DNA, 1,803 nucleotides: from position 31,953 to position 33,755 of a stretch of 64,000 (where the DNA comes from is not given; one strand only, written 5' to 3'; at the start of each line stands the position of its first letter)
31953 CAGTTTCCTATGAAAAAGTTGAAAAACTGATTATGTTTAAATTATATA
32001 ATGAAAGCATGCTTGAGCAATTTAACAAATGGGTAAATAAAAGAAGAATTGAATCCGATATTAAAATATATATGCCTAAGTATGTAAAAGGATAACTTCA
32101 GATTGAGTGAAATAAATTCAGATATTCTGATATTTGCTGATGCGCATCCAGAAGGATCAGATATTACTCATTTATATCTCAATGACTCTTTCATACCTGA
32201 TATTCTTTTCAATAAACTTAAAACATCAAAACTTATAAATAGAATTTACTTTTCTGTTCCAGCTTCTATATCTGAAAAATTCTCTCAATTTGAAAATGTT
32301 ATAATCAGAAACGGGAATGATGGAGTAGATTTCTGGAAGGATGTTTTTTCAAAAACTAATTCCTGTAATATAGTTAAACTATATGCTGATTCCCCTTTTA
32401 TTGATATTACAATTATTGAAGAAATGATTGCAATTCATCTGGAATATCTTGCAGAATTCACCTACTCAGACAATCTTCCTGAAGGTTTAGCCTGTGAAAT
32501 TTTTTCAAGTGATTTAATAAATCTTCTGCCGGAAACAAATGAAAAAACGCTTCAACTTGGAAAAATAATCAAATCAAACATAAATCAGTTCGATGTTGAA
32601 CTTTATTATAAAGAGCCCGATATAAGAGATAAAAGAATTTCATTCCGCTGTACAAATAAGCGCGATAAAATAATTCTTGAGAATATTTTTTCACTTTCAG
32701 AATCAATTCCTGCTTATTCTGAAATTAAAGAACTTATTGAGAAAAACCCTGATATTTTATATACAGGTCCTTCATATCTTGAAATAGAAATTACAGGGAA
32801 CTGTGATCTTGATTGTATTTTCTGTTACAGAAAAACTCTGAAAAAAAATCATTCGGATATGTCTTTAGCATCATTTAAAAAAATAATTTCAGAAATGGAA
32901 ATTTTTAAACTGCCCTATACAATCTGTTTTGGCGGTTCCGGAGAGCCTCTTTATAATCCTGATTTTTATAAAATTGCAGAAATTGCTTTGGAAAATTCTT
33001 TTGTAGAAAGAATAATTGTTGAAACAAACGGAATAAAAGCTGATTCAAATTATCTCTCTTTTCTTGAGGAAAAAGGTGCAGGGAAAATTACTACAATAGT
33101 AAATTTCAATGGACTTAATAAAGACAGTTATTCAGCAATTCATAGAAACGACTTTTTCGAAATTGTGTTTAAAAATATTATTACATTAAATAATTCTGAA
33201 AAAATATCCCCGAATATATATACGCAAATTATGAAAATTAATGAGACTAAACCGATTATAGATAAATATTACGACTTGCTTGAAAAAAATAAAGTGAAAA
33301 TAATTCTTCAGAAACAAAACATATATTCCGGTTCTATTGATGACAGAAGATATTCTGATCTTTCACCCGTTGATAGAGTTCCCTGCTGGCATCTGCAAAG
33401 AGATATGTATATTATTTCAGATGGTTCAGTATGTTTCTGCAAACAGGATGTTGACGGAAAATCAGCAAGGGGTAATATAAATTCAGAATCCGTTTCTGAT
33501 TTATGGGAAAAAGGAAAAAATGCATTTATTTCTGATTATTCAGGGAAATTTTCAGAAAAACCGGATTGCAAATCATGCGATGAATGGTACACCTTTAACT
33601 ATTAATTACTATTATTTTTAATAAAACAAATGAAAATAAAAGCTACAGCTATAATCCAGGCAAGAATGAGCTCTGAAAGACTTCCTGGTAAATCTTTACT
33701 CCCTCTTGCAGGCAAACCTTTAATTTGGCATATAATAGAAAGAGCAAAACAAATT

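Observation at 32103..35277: Radical-SAM/SPASM fusion enzyme co-linear with SpsF-like cytidylyltransferase and PseG/SpsG-like gene: candidate novel nucleotide-sugar modification module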

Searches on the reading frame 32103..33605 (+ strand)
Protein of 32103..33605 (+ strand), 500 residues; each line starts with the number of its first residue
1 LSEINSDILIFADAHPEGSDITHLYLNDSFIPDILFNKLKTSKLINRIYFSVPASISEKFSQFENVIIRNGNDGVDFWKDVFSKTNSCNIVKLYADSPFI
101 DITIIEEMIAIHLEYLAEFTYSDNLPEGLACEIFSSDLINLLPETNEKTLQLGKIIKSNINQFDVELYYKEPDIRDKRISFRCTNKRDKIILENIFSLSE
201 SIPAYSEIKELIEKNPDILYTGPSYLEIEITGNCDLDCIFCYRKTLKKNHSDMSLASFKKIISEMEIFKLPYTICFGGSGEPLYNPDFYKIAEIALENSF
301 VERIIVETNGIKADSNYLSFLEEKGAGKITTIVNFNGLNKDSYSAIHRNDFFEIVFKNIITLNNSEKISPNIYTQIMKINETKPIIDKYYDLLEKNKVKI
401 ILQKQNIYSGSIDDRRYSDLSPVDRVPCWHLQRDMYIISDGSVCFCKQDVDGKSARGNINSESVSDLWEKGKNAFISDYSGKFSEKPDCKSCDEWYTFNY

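Call 3: search_protein_families(library=pfam, proteins=[window:32103-33605:+], max_evalue=0.01)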
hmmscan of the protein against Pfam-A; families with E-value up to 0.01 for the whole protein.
window:32103-33605:+ (500 aa): 3 families
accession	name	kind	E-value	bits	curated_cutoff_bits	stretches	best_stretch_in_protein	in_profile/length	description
PF04055.27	Radical_SAM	-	3.4e-15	57.1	29.5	1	228-365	1-139/166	Radical SAM superfamily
PF13186.11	SPASM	-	1e-07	32.5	21.5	1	428-493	1-67/67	Iron-sulfur cluster-binding domain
PF02348.25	CTP_transf_3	-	0.00084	19.6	22.6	1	79-222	82-214/217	Cytidylyltransferase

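Call 4: search_protein_families(library=ncbifam, proteins=[window:32103-33605:+], max_evalue=0.01)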
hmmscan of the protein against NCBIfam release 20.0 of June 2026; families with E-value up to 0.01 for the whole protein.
window:32103-33605:+ (500 aa): 34 families (the best 25 are shown)
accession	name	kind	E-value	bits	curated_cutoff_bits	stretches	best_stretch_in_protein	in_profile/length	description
TIGR04321.1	spiroSPASM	subfamily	3.4e-117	392.2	250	1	58-500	59-510/510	spiro-SPASM protein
TIGR04317.1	W_rSAM_matur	equivalog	7e-22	78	380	1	225-381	5-159/349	tungsten cofactor oxidoreductase radical SAM maturase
NF045646.2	rSAM_Se_TrsS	equivalog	2.6e-13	49.3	490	1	228-362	90-222/441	radical SAM (seleno)protein TrsS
NF001199.0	PRK00164.2-1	equivalog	2.5e-12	46.6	231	1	226-404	14-184/308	GTP 3',8-cyclase MoaA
TIGR04054.1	rSAM_NirJ1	equivalog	6.5e-11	41.5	650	1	228-418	40-222/387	putative heme d1 biosynthesis radical SAM protein NirJ1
TIGR03962.1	mycofact_rSAM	equivalog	1.5e-10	40.8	265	1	223-366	11-148/339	mycofactocin radical SAM maturase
TIGR04546.1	rSAM_ahbC_deAc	equivalog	3.2e-10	39.3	650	1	229-420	44-227/390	12,18-didecarboxysiroheme deacetylase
TIGR02668.1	moaA_archaeal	equivalog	6.1e-10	38.6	325.25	1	226-378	12-159/303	GTP 3',8-cyclase MoaA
TIGR04311.1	rSAM_Geo_metal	subfamily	2.5e-09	36.7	400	1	223-367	2-144/423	radical SAM/SPASM family putative metalloenzyme maturase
TIGR04055.1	rSAM_NirJ2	equivalog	3.3e-09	36.7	500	1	230-382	6-152/326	putative heme d1 biosynthesis radical SAM protein NirJ2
TIGR02666.1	moaA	equivalog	8.2e-09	34.9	284.05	1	224-364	10-152/336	GTP 3',8-cyclase MoaA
TIGR04038.1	tatD_link_rSAM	subfamily_domain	1e-08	35.2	129.7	1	220-381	4-169/192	TatD family nuclease-associated radical SAM protein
NF045702.1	rSAM_GDGT_ether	equivalog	5.5e-08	31.9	450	1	227-349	89-209/486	tetraether lipid synthase Tes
TIGR04051.1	rSAM_NirJ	equivalog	1e-07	31.3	515.45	1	231-329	9-104/354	heme d1 biosynthesis radical SAM protein NirJ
TIGR04100.1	rSAM_pair_X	hypoth_equivalog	1.9e-07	30.8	262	1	217-381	1-173/197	TIGR04100 family radical SAM protein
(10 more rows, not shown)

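Call 7: find_homologous_proteins(query=window:32103-33605:+)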
Query window:32103-33605:+ (500 aa): 328 proteins with E <= 0.001 among 8000 candidates; the best 120 are listed.
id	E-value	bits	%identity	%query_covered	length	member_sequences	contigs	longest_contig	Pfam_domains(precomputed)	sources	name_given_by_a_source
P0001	0.0e+0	1026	90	100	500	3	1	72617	PF13186.12,PF04055.28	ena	-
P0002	1.7e-269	913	80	100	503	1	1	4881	PF13186.12,PF04055.28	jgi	jgi:spiro-SPASM protein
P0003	2.5e-258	876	76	100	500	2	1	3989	PF13186.12,PF04055.28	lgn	-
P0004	4.5e-185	634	54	99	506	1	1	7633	PF13186.12,PF04055.28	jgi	-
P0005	7.3e-184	630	54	99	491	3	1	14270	PF13186.12,PF04055.28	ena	-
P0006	7.6e-184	630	55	99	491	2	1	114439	PF13186.12,PF04055.28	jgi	jgi:spiro-SPASM protein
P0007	1.8e-183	629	54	99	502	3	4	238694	PF13186.12,PF04055.28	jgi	jgi:spiro-SPASM protein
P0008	4.8e-183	628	54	99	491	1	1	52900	PF13186.12,PF04055.28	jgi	jgi:spiro-SPASM protein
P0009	8.0e-182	624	54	99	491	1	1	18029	PF13186.12,PF04055.28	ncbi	-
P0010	8.5e-182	623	55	99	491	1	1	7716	PF13186.12,PF04055.28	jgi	jgi:spiro-SPASM protein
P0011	3.0e-181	622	54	99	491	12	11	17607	PF13186.12,PF04055.28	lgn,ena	-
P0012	4.8e-181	621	56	100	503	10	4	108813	PF13186.12,PF04055.28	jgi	-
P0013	7.8e-181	620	53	100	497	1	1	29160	PF13186.12,PF04055.28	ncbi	-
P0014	1.6e-180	619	54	97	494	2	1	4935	PF13186.12,PF04055.28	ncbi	-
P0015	3.1e-180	618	53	99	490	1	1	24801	PF13186.12,PF04055.28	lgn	-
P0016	3.7e-180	618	53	99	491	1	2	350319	PF13186.12,PF04055.28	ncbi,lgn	-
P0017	5.5e-180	617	54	99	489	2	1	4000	PF13186.12,PF04055.28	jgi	jgi:spiro-SPASM protein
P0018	6.6e-180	617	52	99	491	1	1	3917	PF13186.12,PF04055.28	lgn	-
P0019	1.4e-179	616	53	99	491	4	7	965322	PF13186.12,PF04055.28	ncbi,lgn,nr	ncbi:MAG: spiro-SPASM protein [Spirochaetes bacterium]|nr:spiro-SPASM protein [Spirochaetota bacteri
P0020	1.7e-179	616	55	96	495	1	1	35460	PF13186.12,PF04055.28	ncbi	-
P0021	1.8e-179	616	54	99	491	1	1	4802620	PF04055.28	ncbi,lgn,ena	-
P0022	1.9e-179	616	53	99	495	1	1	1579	PF13186.12,PF04055.28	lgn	-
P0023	2.0e-179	616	52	99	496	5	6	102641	PF13186.12,PF04055.28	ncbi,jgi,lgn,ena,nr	ncbi:MAG TPA: spiro-SPASM protein [Spirochaetota bacterium]|nr:spiro-SPASM protein [Spirochaetota ba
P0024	3.5e-179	615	54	99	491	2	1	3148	PF04055.28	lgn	-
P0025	1.1e-178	613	53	99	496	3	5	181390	PF13186.12,PF04055.28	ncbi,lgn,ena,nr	ncbi:MAG TPA: spiro-SPASM protein [Spirochaetota bacterium]|nr:spiro-SPASM protein [Spirochaetota ba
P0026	1.2e-178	613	53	99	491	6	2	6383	PF13186.12,PF04055.28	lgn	-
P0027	1.3e-178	613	53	99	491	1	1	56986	PF13186.12,PF04055.28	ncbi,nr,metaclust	ncbi:MAG: hypothetical protein A2176_15700 [Spirochaetes bacterium RBG_13_51_14]|nr:MAG: hypothetica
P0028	2.4e-178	612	52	100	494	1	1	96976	PF13186.12,PF04055.28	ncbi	-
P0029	4.4e-178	611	53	99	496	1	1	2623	PF13186.12,PF04055.28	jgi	jgi:spiro-SPASM protein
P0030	5.4e-178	611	54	99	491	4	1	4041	PF13186.12,PF04055.28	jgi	-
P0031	2.0e-177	609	53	100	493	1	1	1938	PF13186.12,PF04055.28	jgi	jgi:spiro-SPASM protein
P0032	3.0e-177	608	52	99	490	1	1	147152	PF13186.12,PF04055.28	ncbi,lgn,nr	ncbi:MAG: spiro-SPASM protein [Spirochaetes bacterium]|nr:spiro-SPASM protein [Spirochaetota bacteri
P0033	1.6e-176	606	53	99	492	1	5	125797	PF13186.12,PF04055.28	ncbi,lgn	-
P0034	2.3e-176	606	51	99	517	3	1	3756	PF13186.12,PF04055.28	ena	-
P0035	2.9e-176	605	53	99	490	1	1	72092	PF13186.12,PF04055.28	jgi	jgi:spiro-SPASM protein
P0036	4.3e-176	605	54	99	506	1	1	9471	PF13186.12,PF04055.28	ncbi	-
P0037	1.8e-175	603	53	99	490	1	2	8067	PF13186.12,PF04055.28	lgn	-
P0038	1.9e-175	603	54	100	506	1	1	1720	PF13186.12,PF04055.28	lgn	-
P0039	2.2e-175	602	55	96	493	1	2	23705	PF13186.12,PF04055.28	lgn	-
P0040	2.3e-175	602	52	99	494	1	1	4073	PF13186.12,PF04055.28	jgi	-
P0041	2.9e-175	602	53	95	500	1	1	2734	PF04055.28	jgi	jgi:spiro-SPASM protein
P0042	4.0e-175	601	51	100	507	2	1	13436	PF13186.12,PF04055.28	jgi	-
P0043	4.3e-175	601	54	95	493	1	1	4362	PF13186.12,PF04055.28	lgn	-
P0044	6.1e-175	601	53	100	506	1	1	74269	PF13186.12,PF04055.28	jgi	-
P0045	7.0e-175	601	51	99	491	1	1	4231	PF13186.12,PF04055.28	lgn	-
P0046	7.3e-175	601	51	99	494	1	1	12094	PF13186.12,PF04055.28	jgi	jgi:spiro-SPASM protein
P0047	1.1e-174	600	52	100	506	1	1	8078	PF13186.12,PF04055.28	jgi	jgi:spiro-SPASM protein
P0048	1.8e-174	599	52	99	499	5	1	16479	PF13186.12,PF04055.28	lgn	-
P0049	2.2e-174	599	52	99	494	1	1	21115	PF04055.28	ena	-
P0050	2.2e-174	599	51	99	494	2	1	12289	PF13186.12,PF04055.28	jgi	-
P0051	3.1e-174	599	51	100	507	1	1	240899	PF13186.12,PF04055.28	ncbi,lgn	-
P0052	3.1e-174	598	53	100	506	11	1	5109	PF13186.12,PF04055.28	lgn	-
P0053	4.2e-174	598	53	99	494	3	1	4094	PF13186.12,PF04055.28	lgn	-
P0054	4.6e-174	598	52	99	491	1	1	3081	PF13186.12,PF04055.28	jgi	jgi:spiro-SPASM protein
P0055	4.9e-174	598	53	99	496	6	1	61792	PF13186.12,PF04055.28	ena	-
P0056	5.8e-174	598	53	95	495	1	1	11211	PF13186.12,PF04055.28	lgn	-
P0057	1.0e-173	597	52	99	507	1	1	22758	PF13186.12,PF04055.28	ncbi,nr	ncbi:MAG: spiro-SPASM protein [bacterium]|nr:spiro-SPASM protein [bacterium]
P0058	1.1e-173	597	54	95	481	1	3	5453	PF13186.12,PF04055.28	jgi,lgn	jgi:spiro-SPASM protein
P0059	1.9e-173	596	53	99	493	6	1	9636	PF13186.12,PF04055.28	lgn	-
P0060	2.4e-173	596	52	100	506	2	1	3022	PF13186.12,PF04055.28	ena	-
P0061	2.5e-173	596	51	99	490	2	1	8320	PF13186.12,PF04055.28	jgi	jgi:spiro-SPASM protein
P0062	2.7e-173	595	49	99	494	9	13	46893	PF13186.12,PF04055.28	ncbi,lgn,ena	-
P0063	2.9e-173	595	52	99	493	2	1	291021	PF13186.12,PF04055.28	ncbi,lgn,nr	ncbi:MAG: spiro-SPASM protein [Spirochaetes bacterium]|nr:spiro-SPASM protein [Spirochaetota bacteri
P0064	4.9e-173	595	54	94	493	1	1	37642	PF13186.12,PF04055.28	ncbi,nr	ncbi:MAG: spiro-SPASM protein [Spirochaetes bacterium]|nr:spiro-SPASM protein [Spirochaetota bacteri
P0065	5.3e-173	594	53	96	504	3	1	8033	PF13186.12,PF04055.28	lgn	-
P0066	5.6e-173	594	52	100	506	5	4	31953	PF13186.12,PF04055.28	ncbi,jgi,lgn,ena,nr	ncbi:MAG TPA: spiro-SPASM protein [Spirochaetota bacterium]|nr:spiro-SPASM protein [Spirochaetota ba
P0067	5.7e-173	594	52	99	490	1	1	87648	PF13186.12,PF04055.28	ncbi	-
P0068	7.0e-173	594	53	96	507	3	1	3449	PF13186.12,PF04055.28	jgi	-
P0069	7.1e-173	594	53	100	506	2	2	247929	PF13186.12,PF04055.28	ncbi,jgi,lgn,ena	-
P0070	7.6e-173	594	51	100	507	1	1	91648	PF13186.12,PF04055.28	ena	-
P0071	7.7e-173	594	52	100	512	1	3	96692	PF13186.12,PF04055.28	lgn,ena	-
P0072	7.7e-173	594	53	99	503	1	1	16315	PF13186.12,PF04055.28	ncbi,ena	-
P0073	8.2e-173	594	52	99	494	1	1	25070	PF13186.12,PF04055.28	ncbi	-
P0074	1.2e-172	593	50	100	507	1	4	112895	PF13186.12,PF04055.28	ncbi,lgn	-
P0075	1.7e-172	593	52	98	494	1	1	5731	PF13186.12,PF04055.28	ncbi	-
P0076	1.9e-172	593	52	99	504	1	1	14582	PF13186.12,PF04055.28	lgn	-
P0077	1.9e-172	593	53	100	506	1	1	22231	PF13186.12,PF04055.28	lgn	-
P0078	2.5e-172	592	53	99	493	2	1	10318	PF13186.12,PF04055.28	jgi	-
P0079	2.6e-172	592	53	99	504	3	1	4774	PF13186.12,PF04055.28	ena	-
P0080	3.3e-172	592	52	100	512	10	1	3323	PF13186.12,PF04055.28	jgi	-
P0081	3.3e-172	592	54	98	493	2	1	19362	PF13186.12,PF04055.28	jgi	jgi:spiro-SPASM protein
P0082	3.7e-172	592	50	99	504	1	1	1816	PF13186.12,PF04055.28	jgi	jgi:spiro-SPASM protein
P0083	3.9e-172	592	53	94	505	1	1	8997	PF13186.12,PF04055.28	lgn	-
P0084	5.6e-172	591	54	95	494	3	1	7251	PF13186.12,PF04055.28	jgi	jgi:spiro-SPASM protein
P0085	6.0e-172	591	53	95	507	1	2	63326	PF13186.12,PF04055.28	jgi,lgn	-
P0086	6.6e-172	591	52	99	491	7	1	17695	PF13186.12,PF04055.28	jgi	jgi:spiro-SPASM protein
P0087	1.3e-171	590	52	100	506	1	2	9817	PF13186.12,PF04055.28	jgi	-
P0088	1.4e-171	590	51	99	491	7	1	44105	PF13186.12,PF04055.28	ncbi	-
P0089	2.0e-171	589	52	100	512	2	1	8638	PF13186.12,PF04055.28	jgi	jgi:spiro-SPASM protein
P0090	2.4e-171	589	51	99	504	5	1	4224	PF13186.12,PF04055.28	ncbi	-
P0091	4.5e-171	588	53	94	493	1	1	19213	PF13186.12,PF04055.28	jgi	jgi:spiro-SPASM protein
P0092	6.4e-171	588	52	100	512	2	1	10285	PF13186.12,PF04055.28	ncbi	-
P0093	6.6e-171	588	52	96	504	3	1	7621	PF13186.12,PF04055.28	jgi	-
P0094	1.2e-170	587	51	100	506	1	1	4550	PF13186.12,PF04055.28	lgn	-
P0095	1.4e-170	586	52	100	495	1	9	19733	PF13186.12,PF04055.28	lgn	-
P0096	1.6e-170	586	52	98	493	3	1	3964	PF13186.12,PF04055.28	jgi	jgi:spiro-SPASM protein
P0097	3.3e-170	585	53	100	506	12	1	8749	PF04055.28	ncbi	-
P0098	3.4e-170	585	52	100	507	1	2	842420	PF13186.12,PF04055.28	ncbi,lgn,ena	-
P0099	3.6e-170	585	53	99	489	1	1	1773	PF13186.12,PF04055.28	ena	-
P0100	3.6e-170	585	52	99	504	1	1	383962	PF13186.12,PF04055.28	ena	-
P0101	4.1e-170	585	53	95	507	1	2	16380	PF13186.12,PF04055.28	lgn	-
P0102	5.5e-170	584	53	98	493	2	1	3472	PF13186.12,PF04055.28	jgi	jgi:spiro-SPASM protein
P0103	8.4e-170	584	52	100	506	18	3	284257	PF13186.12,PF04055.28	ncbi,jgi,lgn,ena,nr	ncbi:MAG: molybdenum cofactor biosynthesis protein A [Spirochaetes bacterium ADurb.Bin218]|jgi:spiro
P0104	1.5e-169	583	52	94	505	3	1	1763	PF13186.12,PF04055.28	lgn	-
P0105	1.5e-169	583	53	98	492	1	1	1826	PF13186.12,PF04055.28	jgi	-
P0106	1.8e-169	583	50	99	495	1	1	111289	PF13186.12,PF04055.28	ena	-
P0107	2.4e-169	582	53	98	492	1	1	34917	PF13186.12,PF04055.28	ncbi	-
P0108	2.7e-169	582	50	100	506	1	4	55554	PF13186.12,PF04055.28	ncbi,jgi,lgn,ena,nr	ncbi:MAG TPA: spiro-SPASM protein [Spirochaetota bacterium]|nr:spiro-SPASM protein [Spirochaetota ba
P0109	3.0e-169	582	51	96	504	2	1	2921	PF13186.12,PF04055.28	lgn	-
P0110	3.2e-169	582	51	99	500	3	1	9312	PF04055.28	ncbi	-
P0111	3.3e-169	582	52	98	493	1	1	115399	PF13186.12,PF04055.28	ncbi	-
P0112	5.5e-169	581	51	100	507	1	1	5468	PF13186.12,PF04055.28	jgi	-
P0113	1.1e-168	580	52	95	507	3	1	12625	PF13186.12,PF04055.28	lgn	-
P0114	2.2e-168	579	52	99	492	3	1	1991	PF13186.12,PF04055.28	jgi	-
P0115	2.3e-168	579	50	99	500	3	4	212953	PF13186.12,PF04055.28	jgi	-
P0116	2.8e-168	579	50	99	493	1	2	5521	PF13186.12,PF04055.28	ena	-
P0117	3.6e-168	579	50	95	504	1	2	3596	PF13186.12,PF04055.28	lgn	-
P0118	4.7e-168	578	51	100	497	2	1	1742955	PF04055.28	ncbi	-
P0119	5.3e-168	578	51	99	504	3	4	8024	PF13186.12,PF04055.28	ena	-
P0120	6.3e-168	578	51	99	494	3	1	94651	PF04055.28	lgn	-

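Call 8: search_solved_structures(query=window:32103-33605:+, max_evalue=0.01)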
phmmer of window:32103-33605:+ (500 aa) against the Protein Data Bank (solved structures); distinct sequences matched with E-value up to 0.01: 2.
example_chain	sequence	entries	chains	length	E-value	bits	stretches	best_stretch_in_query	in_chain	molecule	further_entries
4m7t_A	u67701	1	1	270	9.9e-07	31.1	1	224-332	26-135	BtrN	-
4m7s_A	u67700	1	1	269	1.1e-06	31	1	224-332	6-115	BtrN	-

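Call 16: find_related_loci(query=A2, collection=genome_contigs, flank=8000)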
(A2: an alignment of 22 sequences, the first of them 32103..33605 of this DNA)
Query A2 (500 aa) in genome_contigs; peptide patterns used: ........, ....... (x = any residue, [..] = any of these).
253 stretches matched a pattern; 233 encode a relative of the query (tblastn E <= 1e-3); the best 80 are kept; 80 distinct loci.
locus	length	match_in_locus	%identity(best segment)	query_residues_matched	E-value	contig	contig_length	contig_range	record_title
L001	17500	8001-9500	89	1-500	0e+0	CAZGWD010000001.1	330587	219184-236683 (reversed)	MAG TPA_asm: uncultured Leptospirales bacterium isolate SRP302447_co4_375 genome assembly, contig: NODE_92_length_330587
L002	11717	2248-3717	54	4-499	0e+0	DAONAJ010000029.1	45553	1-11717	MAG TPA_asm: Spirochaetota bacterium isolate AMR_MDS_3976 NODE_568_length_45553_cov_7.435975, whole genome shotgun seque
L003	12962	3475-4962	52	4-500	0e+0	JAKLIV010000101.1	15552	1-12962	MAG: Spirochaetes bacterium isolate RA.bin95 RA.bin95_101, whole genome shotgun sequence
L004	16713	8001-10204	54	4-499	0e+0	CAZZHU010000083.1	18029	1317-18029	MAG TPA_asm: uncultured Leptospirales bacterium isolate SRP192927_co6_673 genome assembly, contig: NODE_6959_length_1802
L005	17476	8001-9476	54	2-499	0e+0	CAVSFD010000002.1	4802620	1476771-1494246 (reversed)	MAG: uncultured Spirochaetota bacterium isolate MFD02979.bin.1.65 genome assembly, contig: contig_47028, whole genome sh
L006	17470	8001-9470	53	4-499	0e+0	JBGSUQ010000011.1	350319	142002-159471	MAG: Spirochaetota bacterium isolate JTS-AC436 k141_1205759, whole genome shotgun sequence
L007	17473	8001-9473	53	4-500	0e+0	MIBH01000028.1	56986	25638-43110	MAG: Spirochaetes bacterium RBG_13_51_14 RBG_13_scaffold_227, whole genome shotgun sequence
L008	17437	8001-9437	55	23-500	0e+0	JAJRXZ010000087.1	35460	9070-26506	MAG: Spirochaetes bacterium isolate Dive96_bin3.202 k141_4647001, whole genome shotgun sequence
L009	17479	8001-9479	54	2-500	0e+0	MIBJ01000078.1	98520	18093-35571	MAG: Spirochaetes bacterium RBG_16_49_21 RBG_16_scaffold_883, whole genome shotgun sequence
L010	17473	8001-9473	52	2-499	0e+0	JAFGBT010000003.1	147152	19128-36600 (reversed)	MAG: Spirochaetes bacterium isolate Zod_Metabat.1046 k87_400903, whole genome shotgun sequence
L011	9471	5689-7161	54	4-500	0e+0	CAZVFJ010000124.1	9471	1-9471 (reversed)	MAG TPA_asm: uncultured Leptospirales bacterium isolate SRP192927_co3_21 genome assembly, contig: NODE_18836_length_9471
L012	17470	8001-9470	52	4-499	0e+0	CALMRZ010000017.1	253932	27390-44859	MAG TPA_asm: uncultured Spirochaetes bacterium isolate SRR5007357_bin.202_CONCOCT_v1.1_MAG genome assembly, contig: ERZ7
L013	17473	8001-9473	53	4-499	2e-180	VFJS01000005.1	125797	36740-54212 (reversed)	MAG: Spirochaetia bacterium isolate Bin_56_1 c_000001948297, whole genome shotgun sequence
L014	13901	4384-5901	52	1-500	3e-180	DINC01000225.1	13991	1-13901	MAG TPA_asm: Spirochaetia bacterium UBA5550 UBA5550_contig_1004, whole genome shotgun sequence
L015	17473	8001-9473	51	4-500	9e-180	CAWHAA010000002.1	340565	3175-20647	MAG: uncultured Spirochaetota bacterium isolate MFD04716.bin.2.40 genome assembly, contig: contig_12003, whole genome sh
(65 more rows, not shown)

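Call 33: predict_structure(alignment_id=A2)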
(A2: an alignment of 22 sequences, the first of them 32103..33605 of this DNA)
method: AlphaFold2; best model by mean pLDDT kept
length: 500 residues; sequences in the alignment: 22
mean_pLDDT: 82.7   pTM: 0.83
mean pLDDT of the five models: 82.7, 82.1, 81.3, 80.2, 80.0
residues with pLDDT >= 90: 235; 70-90: 181; 50-70: 39; < 50: 45
segments of 3 or more residues with pLDDT < 50: 379-382, 404-432, 493-500
pLDDT, mean of each block of 10 residues (from residue 1): 75 66 91 95 92 90 90 87 93 95 92 92 88 93 77 86 90 79 90 94 92 85 89 80 76 96 95 89 96 96 92 96 87 86 86 96 91 70 63 82 50 38 32 76 81 88 93 77 65 38
secondary structure, 60 per line:
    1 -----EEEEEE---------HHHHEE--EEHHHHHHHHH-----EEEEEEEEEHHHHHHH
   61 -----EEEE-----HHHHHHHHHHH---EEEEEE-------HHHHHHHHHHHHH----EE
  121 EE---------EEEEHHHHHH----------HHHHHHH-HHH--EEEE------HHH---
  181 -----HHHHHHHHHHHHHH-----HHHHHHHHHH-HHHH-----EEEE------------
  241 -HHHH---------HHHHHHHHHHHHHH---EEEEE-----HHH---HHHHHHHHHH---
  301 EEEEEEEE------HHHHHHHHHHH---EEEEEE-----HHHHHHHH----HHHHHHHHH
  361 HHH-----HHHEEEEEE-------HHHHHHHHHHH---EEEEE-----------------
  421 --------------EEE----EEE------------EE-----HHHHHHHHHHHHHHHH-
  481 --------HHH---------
elements in order: E6-11 H21-24 H31-39 E45-53 H54-60 E66-69 H75-85 E89-94 H102-114 E119-122 E132-135 H136-141 H152-158 E165-168 H186-199 H205-214 H216-219 E225-228 H242-245 H255-268 E272-276 H288-297 E301-308 H315-325 E329-334 H340-347 H352-363 E372-377 H385-395 E399-403 E435-437 E442-444 H464-479
